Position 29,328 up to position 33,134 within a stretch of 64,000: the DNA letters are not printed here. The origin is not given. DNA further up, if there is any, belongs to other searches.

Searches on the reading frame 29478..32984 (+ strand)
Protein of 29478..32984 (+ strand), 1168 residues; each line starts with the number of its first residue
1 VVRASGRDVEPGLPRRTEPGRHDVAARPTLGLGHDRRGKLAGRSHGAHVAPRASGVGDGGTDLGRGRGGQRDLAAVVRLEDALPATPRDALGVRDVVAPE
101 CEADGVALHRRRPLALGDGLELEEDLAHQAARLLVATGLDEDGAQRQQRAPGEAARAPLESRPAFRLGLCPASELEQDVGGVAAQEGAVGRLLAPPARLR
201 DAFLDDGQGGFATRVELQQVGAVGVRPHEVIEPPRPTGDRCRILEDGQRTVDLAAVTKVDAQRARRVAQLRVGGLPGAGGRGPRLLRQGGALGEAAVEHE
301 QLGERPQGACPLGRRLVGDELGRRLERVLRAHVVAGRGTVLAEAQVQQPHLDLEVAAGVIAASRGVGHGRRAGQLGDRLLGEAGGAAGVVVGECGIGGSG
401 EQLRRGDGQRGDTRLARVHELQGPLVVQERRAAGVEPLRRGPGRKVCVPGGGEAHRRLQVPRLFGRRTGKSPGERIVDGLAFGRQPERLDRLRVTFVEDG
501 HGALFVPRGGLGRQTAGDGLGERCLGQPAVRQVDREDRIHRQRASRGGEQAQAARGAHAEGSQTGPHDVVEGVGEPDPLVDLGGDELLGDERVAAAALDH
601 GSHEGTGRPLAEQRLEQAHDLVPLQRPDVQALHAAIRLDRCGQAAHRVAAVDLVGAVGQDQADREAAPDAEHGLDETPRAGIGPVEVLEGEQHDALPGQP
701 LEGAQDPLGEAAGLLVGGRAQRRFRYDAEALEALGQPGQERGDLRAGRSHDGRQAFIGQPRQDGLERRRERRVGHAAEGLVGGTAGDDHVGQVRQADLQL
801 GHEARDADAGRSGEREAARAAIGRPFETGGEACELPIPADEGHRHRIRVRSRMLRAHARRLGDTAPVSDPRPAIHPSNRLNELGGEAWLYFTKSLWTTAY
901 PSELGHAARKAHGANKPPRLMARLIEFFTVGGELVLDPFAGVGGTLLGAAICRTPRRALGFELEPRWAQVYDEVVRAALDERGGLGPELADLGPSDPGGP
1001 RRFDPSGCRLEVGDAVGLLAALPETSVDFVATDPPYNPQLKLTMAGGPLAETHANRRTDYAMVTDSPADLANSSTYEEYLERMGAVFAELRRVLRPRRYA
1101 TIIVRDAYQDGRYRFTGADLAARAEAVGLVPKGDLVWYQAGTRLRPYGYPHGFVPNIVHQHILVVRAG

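Call 58: search_protein_families(library=pfam, proteins=[window:29478-32984:+], max_evalue=0.00001)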
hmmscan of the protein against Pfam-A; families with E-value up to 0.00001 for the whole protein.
window:29478-32984:+ (1168 aa): 1 family
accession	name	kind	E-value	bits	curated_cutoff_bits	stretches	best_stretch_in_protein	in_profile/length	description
PF01555.25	N6_N4_Mtase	-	7.4e-18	65.7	26.7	2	891-967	139-215/221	DNA methylase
